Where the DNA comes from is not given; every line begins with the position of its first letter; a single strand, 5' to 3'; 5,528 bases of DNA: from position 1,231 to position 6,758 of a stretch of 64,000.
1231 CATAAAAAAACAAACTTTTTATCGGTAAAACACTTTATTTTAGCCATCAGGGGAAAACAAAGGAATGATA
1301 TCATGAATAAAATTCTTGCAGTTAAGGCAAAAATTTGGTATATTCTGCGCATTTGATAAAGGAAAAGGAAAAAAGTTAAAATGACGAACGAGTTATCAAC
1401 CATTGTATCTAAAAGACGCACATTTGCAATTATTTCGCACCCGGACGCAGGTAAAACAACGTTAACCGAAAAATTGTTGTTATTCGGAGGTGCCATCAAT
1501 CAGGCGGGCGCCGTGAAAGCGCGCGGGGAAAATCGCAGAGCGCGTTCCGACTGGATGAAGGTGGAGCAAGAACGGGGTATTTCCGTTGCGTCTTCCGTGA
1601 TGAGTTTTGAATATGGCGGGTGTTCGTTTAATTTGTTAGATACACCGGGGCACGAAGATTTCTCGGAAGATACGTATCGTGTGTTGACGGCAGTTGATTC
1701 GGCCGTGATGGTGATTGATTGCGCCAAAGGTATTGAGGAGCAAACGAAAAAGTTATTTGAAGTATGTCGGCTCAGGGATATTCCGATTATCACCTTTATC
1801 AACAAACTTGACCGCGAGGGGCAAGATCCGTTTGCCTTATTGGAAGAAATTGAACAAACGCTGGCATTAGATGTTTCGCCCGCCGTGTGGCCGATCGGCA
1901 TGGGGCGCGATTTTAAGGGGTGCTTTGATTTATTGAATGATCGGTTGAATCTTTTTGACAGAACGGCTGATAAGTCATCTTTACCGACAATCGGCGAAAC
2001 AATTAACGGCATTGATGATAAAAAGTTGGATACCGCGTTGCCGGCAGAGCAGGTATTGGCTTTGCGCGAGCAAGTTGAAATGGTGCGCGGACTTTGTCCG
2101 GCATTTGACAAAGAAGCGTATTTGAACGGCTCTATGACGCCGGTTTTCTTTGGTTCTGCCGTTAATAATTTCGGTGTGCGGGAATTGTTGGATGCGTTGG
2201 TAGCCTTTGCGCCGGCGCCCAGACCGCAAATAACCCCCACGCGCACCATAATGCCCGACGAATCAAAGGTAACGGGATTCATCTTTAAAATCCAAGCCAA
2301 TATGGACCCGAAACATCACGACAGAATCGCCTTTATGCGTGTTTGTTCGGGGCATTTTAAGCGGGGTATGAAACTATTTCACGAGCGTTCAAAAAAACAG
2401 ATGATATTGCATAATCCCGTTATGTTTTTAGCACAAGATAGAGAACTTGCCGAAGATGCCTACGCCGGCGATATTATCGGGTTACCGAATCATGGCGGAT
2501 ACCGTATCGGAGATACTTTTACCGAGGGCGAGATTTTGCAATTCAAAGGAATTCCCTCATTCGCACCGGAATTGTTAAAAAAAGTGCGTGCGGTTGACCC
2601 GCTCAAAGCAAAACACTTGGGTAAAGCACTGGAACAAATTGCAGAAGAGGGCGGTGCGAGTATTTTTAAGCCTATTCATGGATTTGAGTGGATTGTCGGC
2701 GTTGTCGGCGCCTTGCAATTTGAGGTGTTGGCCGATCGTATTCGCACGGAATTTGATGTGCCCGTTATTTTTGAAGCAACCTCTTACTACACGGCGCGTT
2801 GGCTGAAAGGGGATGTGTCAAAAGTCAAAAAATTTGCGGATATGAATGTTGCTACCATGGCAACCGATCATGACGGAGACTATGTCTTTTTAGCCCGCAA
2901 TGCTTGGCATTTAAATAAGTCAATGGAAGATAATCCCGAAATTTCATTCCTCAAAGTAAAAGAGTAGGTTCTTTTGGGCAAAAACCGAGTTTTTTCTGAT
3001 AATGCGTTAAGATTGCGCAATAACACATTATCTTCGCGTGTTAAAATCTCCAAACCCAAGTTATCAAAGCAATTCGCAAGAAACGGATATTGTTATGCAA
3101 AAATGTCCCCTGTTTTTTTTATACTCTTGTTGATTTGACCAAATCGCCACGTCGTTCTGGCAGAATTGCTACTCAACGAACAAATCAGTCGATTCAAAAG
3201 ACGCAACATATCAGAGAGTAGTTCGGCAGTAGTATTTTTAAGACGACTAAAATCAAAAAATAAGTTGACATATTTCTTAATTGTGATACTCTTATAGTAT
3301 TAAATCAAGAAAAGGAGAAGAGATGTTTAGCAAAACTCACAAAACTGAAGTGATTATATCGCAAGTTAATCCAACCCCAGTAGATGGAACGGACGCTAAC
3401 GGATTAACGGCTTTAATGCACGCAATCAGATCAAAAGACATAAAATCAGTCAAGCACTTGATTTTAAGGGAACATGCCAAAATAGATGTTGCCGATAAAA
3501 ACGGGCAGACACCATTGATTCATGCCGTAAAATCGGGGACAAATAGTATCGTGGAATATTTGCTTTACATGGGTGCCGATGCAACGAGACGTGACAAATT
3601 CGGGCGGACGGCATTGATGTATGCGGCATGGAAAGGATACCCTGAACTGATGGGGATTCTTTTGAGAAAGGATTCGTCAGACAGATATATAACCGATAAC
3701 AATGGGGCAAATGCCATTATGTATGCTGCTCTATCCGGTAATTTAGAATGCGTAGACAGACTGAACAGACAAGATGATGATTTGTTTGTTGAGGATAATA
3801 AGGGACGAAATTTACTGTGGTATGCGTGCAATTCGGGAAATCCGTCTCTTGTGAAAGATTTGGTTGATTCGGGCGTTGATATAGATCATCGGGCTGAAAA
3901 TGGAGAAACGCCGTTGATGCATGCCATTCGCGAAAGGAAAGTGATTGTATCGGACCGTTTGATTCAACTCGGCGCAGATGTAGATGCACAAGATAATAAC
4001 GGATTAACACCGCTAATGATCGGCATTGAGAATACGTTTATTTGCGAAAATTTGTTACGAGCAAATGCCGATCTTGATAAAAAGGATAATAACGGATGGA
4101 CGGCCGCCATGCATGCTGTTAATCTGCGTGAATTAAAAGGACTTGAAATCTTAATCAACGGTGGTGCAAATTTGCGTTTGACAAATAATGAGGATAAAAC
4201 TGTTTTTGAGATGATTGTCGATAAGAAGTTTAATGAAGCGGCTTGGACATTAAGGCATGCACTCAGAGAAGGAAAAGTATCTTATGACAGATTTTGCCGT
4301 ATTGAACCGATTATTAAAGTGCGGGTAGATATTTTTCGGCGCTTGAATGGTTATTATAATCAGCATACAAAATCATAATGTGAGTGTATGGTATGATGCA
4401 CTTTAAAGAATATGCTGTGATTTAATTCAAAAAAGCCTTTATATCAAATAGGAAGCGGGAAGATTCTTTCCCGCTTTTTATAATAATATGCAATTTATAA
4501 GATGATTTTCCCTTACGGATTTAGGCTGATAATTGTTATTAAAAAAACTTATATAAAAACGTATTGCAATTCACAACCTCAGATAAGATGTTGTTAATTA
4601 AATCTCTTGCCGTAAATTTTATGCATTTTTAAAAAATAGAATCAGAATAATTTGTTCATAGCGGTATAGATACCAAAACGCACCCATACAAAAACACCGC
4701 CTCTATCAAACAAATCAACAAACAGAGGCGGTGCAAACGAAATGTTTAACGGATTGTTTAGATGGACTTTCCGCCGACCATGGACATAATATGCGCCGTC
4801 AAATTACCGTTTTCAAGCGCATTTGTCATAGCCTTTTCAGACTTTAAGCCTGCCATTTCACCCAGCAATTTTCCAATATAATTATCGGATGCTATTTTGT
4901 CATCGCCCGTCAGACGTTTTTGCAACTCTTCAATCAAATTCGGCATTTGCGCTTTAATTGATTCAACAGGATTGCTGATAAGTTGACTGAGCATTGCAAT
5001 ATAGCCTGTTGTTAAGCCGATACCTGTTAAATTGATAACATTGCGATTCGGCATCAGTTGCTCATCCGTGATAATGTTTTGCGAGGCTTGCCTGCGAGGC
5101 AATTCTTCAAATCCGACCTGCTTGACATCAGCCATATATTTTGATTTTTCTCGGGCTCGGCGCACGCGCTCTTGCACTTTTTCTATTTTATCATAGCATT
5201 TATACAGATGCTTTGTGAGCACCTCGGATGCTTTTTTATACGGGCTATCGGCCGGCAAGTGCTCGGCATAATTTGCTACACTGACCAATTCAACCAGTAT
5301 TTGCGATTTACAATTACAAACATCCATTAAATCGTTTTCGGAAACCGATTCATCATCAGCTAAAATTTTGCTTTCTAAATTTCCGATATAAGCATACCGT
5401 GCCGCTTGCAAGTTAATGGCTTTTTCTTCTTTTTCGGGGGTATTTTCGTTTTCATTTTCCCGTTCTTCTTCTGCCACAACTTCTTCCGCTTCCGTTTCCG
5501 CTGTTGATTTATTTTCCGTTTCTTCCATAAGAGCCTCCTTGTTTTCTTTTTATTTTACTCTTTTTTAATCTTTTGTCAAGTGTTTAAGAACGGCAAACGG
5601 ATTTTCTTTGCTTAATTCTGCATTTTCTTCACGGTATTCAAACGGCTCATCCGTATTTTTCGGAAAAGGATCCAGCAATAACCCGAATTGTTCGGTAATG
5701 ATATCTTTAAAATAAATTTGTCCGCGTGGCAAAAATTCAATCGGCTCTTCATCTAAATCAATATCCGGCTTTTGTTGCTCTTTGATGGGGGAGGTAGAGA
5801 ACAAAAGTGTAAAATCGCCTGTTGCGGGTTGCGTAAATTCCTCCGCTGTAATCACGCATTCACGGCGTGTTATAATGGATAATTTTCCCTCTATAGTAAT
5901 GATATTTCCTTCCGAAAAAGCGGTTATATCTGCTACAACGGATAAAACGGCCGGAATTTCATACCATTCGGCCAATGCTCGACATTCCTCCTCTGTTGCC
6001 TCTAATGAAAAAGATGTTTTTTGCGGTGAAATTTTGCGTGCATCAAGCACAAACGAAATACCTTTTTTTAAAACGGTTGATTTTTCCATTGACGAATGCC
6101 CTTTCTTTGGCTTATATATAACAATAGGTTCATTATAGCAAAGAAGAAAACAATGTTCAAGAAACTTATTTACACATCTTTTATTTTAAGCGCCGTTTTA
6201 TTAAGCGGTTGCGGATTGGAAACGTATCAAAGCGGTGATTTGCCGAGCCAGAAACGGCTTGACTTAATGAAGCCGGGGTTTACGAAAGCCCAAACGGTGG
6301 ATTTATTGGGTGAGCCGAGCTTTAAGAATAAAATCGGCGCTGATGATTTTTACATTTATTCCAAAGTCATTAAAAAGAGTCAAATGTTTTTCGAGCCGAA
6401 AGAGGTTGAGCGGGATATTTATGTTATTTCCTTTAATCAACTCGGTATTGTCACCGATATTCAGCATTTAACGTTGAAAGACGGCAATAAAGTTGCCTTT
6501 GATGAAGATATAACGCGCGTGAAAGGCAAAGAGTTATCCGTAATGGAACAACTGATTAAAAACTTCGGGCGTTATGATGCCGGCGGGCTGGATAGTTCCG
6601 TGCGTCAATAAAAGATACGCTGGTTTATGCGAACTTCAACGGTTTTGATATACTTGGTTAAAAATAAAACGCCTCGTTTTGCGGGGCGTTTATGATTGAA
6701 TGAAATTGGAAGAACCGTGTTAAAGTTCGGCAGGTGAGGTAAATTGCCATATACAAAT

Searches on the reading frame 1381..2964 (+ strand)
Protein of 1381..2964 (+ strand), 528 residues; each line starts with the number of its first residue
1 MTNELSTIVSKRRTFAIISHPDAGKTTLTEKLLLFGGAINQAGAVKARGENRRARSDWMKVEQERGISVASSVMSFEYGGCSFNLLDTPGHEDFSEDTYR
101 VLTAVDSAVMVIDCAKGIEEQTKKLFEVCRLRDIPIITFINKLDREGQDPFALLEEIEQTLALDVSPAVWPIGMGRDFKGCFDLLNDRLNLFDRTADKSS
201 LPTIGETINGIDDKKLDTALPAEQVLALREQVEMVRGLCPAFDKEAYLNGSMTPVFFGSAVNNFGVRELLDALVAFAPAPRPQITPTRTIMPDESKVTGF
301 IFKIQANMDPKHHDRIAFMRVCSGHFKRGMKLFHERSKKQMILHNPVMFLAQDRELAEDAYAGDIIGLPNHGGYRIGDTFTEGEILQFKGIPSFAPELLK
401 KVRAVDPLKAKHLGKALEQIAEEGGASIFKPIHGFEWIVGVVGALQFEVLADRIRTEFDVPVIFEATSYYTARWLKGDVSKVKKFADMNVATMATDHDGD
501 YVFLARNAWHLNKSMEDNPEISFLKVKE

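Call 27: search_protein_families(library=pfam, proteins=[window:1381-2964:+], max_evalue=0.001)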
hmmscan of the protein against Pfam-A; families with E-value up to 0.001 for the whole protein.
window:1381-2964:+ (528 aa): 5 families
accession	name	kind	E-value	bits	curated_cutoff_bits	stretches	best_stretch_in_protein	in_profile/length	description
PF00009.33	GTP_EFTU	-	9.8e-54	182.2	26.5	1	11-278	2-187/188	Elongation factor Tu GTP binding domain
PF16658.11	RF3_C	-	1.2e-39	135.6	40.1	1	388-513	1-130/132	Class II release factor RF3, C-terminal domain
PF22042.2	EF-G_D2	-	3.1e-23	82.1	27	1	296-382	1-83/84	Elongation factor G domain 2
PF03144.31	GTP_EFTU_D2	-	6.2e-09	36.6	30.3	1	315-381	2-73/73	Elongation factor Tu domain 2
PF01926.29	MMR_HSR1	-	7.5e-07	29.7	21.9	1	15-142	2-113/113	50S ribosome-binding GTPase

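Call 65: find_encoding_contigs(protein=window:1381-2964:+, flank=10000, max_places=1)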
Protein window:1381-2964:+ (528 aa): 5 contigs read that carry it; 1 place shown.
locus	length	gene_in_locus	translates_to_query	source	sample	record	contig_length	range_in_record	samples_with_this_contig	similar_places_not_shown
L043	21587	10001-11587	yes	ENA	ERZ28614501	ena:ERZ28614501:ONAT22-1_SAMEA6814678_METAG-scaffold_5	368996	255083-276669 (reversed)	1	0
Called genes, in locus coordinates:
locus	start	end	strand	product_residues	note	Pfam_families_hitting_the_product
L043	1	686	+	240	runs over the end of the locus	PF00005:ABC_tran, PF13304:AAA_21 (faint)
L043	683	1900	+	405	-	PF12704:MacB_PCD, PF02687:FtsX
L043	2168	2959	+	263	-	PF00318:Ribosomal_S2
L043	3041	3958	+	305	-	PF00889:EF_TS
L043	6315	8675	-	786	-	PF01588:tRNA_bind, PF03483:B3_4, PF03484:B5, PF17759:tRNA_synthFbeta, PF03147:FDX-ACB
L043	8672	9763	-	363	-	PF02912:Phe_tRNA-synt_N, PF01409:tRNA-synt_2d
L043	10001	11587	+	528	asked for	PF00009:GTP_EFTU, PF01926:MMR_HSR1 (weak), PF22042:EF-G_D2, PF03144:GTP_EFTU_D2, PF16658:RF3_C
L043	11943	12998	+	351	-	PF12796:Ank_2, PF12796:Ank_2, PF12796:Ank_2, PF13637:Ank_4 (weak), PF12796:Ank_2, PF13637:Ank_4 (weak), PF13857:Ank_5 (weak), PF12796:Ank_2, +3 more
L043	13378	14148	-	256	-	-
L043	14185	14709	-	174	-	PF02620:YceD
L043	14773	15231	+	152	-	PF04355:BamE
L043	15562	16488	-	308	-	PF13637:Ank_4 (faint), PF13857:Ank_5 (faint), PF00023:Ank (faint), PF13606:Ank_3 (faint), PF12796:Ank_2 (weak)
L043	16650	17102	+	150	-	PF02580:Tyr_Deacylase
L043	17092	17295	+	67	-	-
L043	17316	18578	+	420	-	PF00275:EPSP_synthase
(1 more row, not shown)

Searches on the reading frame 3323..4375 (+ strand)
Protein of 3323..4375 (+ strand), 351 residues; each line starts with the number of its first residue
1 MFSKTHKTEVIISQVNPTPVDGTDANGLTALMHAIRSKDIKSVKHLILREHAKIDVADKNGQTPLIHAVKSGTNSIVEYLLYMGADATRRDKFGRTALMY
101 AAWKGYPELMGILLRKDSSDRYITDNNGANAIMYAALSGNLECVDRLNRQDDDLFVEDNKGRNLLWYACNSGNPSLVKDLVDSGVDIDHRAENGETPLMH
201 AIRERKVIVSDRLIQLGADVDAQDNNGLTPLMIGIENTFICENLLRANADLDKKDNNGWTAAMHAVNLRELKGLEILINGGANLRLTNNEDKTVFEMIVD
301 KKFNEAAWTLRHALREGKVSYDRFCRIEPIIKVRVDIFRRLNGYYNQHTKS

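Call 27: search_protein_families(library=pfam, proteins=[window:3323-4375:+], max_evalue=0.001)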
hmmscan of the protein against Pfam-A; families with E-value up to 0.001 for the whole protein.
window:3323-4375:+ (351 aa): 7 families
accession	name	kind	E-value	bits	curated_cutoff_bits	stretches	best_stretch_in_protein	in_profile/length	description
PF12796.13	Ank_2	-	8.4e-79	260.7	27.3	7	31-116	1-82/90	Ankyrin repeats (3 copies)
PF00023.36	Ank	-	4.9e-41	136.9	21.1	2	60-92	1-33/33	Ankyrin repeat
PF13637.12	Ank_4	-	1.7e-34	117.5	22.7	2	165-203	1-39/50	Ankyrin repeats (many copies)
PF13606.12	Ank_3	-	1.9e-29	98.4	22.3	1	161-189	2-30/30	Ankyrin repeat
PF13857.12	Ank_5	-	1.2e-25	89.7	27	2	180-231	1-53/56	Ankyrin repeats (many copies)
PF23745.1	ANK_LRRK2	-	1e-06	29.1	27.5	0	38-116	8-86/130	LRRK2 ANK repeat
PF24521.3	Ank_KRIT1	-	0.00044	20.4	80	0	39-85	30-70/149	KRIT1 ankyrin-repeats domain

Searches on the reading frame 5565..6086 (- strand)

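Call 27: search_protein_families(library=pfam, proteins=[window:5565-6086:-], max_evalue=0.001)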
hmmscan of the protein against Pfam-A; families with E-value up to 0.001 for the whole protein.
window:5565-6086:- (173 aa): 1 family
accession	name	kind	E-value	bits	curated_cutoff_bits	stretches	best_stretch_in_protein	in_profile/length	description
PF02620.22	YceD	-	2e-08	34.8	33.2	1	66-170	2-118/119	Large ribosomal RNA subunit accumulation protein YceD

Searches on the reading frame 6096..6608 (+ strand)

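Call 27: search_protein_families(library=pfam, proteins=[window:6096-6608:+], max_evalue=0.001)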
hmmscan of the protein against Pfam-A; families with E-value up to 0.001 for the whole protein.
window:6096-6608:+ (171 aa): 1 family
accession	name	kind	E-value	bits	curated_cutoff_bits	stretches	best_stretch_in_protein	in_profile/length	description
PF04355.18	BamE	-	3.6e-09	36.7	23.2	1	47-122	1-70/71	Outer membrane protein assembly factor BamE domain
